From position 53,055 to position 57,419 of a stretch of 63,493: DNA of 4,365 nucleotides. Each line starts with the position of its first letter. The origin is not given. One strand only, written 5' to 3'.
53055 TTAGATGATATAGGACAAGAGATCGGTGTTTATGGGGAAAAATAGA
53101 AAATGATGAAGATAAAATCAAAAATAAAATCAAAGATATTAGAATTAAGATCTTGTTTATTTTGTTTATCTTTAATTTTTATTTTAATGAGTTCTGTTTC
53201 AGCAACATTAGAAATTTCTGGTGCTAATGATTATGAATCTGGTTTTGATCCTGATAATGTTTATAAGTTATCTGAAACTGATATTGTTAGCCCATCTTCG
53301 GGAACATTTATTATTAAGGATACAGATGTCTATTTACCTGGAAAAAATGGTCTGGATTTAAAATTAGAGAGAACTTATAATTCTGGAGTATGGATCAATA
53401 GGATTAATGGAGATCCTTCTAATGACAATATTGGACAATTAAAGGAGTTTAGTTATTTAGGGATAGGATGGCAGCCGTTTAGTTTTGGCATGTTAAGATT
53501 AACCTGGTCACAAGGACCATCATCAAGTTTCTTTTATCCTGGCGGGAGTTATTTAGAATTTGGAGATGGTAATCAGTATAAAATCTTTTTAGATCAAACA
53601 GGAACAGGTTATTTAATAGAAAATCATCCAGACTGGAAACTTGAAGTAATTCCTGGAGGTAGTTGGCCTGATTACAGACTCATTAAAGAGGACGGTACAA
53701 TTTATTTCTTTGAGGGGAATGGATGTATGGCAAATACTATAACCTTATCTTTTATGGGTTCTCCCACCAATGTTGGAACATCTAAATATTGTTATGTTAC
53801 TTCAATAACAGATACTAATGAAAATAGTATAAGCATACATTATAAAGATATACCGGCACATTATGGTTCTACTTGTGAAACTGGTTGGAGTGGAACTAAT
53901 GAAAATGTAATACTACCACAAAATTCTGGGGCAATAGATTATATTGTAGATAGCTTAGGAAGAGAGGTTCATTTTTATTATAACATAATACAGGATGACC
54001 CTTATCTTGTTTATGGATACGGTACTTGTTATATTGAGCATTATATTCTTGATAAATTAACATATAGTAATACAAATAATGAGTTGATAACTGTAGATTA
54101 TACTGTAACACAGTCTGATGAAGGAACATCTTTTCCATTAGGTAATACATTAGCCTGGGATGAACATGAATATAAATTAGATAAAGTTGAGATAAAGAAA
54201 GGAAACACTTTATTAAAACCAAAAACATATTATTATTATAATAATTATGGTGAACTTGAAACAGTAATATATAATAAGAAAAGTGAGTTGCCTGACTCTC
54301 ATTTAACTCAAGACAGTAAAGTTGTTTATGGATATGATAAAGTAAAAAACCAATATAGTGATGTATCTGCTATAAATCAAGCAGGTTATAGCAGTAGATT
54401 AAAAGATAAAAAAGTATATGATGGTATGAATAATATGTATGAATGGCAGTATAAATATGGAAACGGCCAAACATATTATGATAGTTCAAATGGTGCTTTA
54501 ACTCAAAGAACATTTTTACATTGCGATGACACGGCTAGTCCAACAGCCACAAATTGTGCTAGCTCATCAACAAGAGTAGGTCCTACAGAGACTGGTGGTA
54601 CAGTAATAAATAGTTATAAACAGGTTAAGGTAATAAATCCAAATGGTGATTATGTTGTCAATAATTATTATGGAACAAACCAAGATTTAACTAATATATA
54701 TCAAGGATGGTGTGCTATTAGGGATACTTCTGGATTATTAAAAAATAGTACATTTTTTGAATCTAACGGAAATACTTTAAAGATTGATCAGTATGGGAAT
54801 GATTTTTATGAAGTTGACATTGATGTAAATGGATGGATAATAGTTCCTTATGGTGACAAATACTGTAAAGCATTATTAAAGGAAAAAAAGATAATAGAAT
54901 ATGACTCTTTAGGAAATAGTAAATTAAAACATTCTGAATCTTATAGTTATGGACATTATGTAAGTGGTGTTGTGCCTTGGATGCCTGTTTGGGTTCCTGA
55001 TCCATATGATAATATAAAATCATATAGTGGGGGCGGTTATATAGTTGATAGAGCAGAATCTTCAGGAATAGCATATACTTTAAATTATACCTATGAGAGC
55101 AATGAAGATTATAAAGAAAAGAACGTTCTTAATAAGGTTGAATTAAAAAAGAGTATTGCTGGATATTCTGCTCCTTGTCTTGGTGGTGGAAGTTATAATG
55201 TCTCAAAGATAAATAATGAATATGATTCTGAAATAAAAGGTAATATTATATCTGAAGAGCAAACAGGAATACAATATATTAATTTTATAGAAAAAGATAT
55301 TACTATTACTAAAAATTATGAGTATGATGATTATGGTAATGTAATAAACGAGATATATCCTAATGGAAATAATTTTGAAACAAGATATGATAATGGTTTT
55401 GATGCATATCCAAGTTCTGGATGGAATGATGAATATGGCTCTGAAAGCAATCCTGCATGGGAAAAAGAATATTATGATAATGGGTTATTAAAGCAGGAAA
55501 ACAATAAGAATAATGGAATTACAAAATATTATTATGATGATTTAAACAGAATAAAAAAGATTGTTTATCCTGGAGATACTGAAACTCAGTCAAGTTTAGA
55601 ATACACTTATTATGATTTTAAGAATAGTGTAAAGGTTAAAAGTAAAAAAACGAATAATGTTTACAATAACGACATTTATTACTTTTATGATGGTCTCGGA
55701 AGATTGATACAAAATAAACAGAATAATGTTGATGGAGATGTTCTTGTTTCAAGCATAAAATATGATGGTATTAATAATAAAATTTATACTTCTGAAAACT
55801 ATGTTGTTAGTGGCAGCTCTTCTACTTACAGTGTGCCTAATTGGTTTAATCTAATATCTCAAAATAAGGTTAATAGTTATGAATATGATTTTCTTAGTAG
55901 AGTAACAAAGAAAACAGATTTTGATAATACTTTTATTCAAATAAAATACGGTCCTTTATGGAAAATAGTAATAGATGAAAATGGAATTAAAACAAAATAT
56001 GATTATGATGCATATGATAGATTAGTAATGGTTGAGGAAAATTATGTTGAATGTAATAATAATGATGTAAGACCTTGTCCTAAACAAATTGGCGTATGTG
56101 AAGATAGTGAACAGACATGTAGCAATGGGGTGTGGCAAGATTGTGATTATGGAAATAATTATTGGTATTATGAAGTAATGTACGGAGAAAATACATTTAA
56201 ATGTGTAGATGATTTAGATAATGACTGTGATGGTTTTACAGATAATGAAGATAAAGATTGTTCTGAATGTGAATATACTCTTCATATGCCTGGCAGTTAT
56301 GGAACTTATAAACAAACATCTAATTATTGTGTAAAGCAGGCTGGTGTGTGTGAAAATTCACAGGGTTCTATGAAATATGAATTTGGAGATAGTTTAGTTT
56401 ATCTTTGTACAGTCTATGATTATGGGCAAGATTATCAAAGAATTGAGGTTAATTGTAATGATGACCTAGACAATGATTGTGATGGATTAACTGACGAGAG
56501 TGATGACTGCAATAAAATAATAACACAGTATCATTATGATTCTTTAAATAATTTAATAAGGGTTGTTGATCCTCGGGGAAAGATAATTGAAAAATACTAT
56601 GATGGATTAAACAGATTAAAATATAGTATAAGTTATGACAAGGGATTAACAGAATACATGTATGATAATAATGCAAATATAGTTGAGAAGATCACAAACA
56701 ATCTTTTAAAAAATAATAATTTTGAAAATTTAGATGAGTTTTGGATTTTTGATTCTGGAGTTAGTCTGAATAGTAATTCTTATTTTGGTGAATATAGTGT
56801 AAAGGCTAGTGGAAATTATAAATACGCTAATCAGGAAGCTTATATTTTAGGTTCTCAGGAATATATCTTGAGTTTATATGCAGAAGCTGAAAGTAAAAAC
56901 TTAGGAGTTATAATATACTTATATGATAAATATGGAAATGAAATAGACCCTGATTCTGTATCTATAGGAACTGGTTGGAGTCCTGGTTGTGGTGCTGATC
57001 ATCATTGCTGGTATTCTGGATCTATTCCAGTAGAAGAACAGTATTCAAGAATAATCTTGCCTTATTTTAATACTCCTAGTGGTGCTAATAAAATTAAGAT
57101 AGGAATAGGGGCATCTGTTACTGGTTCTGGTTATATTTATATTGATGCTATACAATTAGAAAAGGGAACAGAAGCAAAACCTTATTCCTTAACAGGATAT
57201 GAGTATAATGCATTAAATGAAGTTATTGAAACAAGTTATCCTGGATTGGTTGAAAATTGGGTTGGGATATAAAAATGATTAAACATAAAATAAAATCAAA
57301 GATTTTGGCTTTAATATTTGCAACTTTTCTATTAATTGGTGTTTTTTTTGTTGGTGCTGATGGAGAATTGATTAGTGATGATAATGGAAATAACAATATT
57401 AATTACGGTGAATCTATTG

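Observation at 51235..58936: Archaeal Rhs/YD-repeat locus with a detached core-toxin gene and Sec-type leaders on every component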

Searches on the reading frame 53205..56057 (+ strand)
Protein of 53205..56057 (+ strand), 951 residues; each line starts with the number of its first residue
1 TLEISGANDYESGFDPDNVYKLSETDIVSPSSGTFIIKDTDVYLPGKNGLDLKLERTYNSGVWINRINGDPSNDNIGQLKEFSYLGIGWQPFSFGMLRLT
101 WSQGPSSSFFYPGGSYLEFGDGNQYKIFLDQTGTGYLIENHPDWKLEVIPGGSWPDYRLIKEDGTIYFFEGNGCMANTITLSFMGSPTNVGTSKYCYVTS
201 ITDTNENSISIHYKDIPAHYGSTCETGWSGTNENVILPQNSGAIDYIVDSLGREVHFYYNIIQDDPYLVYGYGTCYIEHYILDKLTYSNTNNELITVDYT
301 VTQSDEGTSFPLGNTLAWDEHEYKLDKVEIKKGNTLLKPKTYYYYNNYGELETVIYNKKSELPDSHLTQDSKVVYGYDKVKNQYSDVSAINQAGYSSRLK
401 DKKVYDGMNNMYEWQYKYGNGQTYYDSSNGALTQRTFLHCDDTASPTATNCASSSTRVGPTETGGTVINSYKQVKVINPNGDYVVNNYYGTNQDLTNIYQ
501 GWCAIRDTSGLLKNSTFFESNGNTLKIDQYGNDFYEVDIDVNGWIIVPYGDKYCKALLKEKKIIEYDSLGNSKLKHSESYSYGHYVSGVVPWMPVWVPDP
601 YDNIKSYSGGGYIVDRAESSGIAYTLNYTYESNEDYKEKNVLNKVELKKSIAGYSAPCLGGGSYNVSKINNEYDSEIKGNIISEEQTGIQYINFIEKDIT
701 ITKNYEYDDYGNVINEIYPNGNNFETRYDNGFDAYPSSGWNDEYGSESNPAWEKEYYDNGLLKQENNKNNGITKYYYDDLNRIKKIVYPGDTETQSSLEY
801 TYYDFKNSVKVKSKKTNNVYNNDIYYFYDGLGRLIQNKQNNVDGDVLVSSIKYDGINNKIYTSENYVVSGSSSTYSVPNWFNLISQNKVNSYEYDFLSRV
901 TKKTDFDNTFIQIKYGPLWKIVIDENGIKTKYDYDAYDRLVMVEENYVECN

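Call 77: predict_structure(alignment_id=A3)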
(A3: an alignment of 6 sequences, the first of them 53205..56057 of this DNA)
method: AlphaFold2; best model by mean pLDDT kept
length: 951 residues; sequences in the alignment: 6
mean_pLDDT: 45.3   pTM: 0.35
mean pLDDT of the five models: 45.3, 43.4, 42.5, 37.8, 37.4
residues with pLDDT >= 90: 5; 70-90: 140; 50-70: 186; < 50: 620
segments of 3 or more residues with pLDDT < 50: 1-38, 57-135, 137-142, 176-193, 216-242, 262-280, 305-322, 346-483, 490-512, 532-561, 570-681, 683-700, 705-771, 791-795, 815-820, 871-876
pLDDT, mean of each block of 10 residues (from residue 1): 21 22 25 37 56 48 35 34 31 40 30 36 43 44 59 62 70 48 32 58 72 55 31 32 67 72 37 34 68 73 43 32 58 65 50 40 30 40 28 34 41 37 26 28 27 24 24 41 49 35 35 56 60 36 30 33 49 39 29 28 29 27 26 26 26 24 32 36 44 38 45 40 27 24 27 29 40 56 61 54 65 54 67 73 67 78 72 53 75 82 85 85 85 66 68 30
secondary structure, 60 per line:
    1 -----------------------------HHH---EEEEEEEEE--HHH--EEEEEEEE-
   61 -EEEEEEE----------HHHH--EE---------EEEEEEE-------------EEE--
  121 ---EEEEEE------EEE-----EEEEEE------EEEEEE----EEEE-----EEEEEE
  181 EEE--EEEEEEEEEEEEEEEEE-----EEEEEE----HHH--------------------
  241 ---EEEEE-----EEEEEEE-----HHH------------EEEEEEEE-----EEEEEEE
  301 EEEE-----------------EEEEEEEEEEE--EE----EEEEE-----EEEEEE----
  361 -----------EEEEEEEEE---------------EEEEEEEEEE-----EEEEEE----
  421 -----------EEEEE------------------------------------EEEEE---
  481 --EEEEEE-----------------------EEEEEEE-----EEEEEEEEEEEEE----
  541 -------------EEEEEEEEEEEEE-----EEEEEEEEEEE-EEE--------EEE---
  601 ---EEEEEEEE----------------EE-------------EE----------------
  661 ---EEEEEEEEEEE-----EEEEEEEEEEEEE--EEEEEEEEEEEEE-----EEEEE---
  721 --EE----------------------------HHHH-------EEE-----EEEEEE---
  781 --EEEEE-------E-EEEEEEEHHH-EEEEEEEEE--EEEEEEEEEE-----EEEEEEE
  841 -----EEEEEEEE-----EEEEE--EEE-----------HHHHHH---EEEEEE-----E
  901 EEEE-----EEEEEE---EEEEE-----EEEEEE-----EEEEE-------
elements in order (helices of 4 or more, strands of 3 or more residues): E36-44 E52-59 E62-68 H79-82 E96-102 E116-118 E124-129 E136-138 E144-149 E156-161 E166-169 E175-183 E186-202 E208-213 E244-248 E254-260 E281-288 E294-304 E322-332 E341-345 E351-356 E372-380 E396-405 E411-416 E432-436 E473-477 E483-488 E512-518 E524-536 E554-566 E572-582 E584-586 E595-597 E604-611 E664-674 E680-692 E695-707 E713-717 H753-756 E764-766 E772-777 E783-787 E797-803 E808-816 E819-828 E834-840 E846-853 E859-863 E866-868 H880-885 E889-894 E900-904 E910-915 E919-923 E929-934 E940-944

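Call 82: fold_search(model_id=the predicted structure, library=pdb)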
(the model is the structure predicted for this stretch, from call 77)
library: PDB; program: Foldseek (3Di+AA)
matches with E <= 10: 493; with E <= 0.001: 58
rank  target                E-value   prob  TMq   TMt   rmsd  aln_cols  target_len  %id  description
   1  7q97_A                1.1e-18  1.00  0.16  0.15  37.9      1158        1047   11  Structure of the bacterial type VI secretion system effector RhsA. (released 2021-12-22)
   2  8qjd_B                2.1e-17  1.00  0.13  0.12  37.1      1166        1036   12  T6SS-linked Rhs repeat protein - Salmonella bongori Rhs-core domain (released 2024-09-25)
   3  8qjc                  3.9e-17  1.00  0.15  0.14  36.8      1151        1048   12  T6SS-linked Rhs repeat protein - Salmonella bongori Rhs-core domain with toxin domain (released 2024-09-25)
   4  8qja_D                4.0e-17  1.00  0.11  0.11  35.1      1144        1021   10  T6SS-linked Rhs repeat protein - Advenella mimigardefordensis VgrG-Rhs core (released 2024-09-25)
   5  8qjb_A                4.4e-17  1.00  0.13  0.12  36.6      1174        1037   11  T6SS-linked Rhs repeat protein - Salmonella bongori Rhs-core domain extended N-terminus (released 2024-09-25)
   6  8qja_B                1.8e-16  1.00  0.12  0.11  37.1      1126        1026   11  T6SS-linked Rhs repeat protein - Advenella mimigardefordensis VgrG-Rhs core (released 2024-09-25)
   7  7pq5                  2.1e-16  1.00  0.15  0.14  37.3      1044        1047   11  Photorhabdus laumondii T6SS-associated Rhs protein carrying the Tre23 toxin domain (released 2021-12-01)
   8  8qja_C                2.1e-16  1.00  0.12  0.12  31.9      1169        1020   10  T6SS-linked Rhs repeat protein - Advenella mimigardefordensis VgrG-Rhs core (released 2024-09-25)
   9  8qja_A                2.3e-16  1.00  0.12  0.12  31.8      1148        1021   11  T6SS-linked Rhs repeat protein - Advenella mimigardefordensis VgrG-Rhs core (released 2024-09-25)
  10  8uy4_A                7.9e-16  1.00  0.15  0.11  32.0      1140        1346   13  Acinetobacter baumannii Tse15 Rhs effector (released 2024-10-09)
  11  8cp6_B                9.4e-16  1.00  0.12  0.11  34.1      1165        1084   11  Type six secretion system exported effector 5 (Tse5) (released 2023-12-06)
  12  8h8a_A                1.3e-14  1.00  0.12  0.11  34.8      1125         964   11  Type VI secretion system effector RhsP in its post-autoproteolysis and monomeric form (released 2023-01-18)
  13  8h8b                  1.8e-14  1.00  0.10  0.09  37.1      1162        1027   12  Type VI secretion system effector RhsP in its pre-autoproteolysis and monomeric form (released 2023-01-18)
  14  8r54_A                1.4e-13  1.00  0.10  0.06  36.8      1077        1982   10  Mouse teneurin-3 non-compact subunit - A0B0 isoform (released 2024-05-08)
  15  9ifo_A                2.8e-13  1.00  0.13  0.10  35.8       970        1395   10  Structure of Teneurin-Like Protein (TLP) (released 2026-03-11)
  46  5jk7_A                7.4e-05  0.54  0.09  0.08  29.9      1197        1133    8  The X-ray structure of the DDB1-DCAF1-Vpr-UNG2 complex (released 2016-10-05)
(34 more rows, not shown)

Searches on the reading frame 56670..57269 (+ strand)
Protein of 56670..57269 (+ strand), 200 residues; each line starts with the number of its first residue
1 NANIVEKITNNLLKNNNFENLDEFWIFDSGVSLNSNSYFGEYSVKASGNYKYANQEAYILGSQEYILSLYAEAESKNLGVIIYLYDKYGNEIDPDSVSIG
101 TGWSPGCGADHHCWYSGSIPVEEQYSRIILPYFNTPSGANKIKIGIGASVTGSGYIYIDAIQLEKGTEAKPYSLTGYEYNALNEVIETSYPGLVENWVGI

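Call 73: search_solved_structures(query=window:56670-57269:+, max_evalue=10)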
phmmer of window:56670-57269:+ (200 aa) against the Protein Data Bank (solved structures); distinct sequences matched with E-value up to 10: 2.
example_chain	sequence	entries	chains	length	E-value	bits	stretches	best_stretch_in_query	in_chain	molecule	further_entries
1p1m_A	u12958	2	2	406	0.79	12.6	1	59-149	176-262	Hypothetical protein TM0936 | Uncharacterized protein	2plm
1j6p_A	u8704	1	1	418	0.83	12.5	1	59-149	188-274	METAL-DEPENDENT HYDROLASE OF CYTOSINEDEMANIASE/CHLOROHYDROLASE FAMILY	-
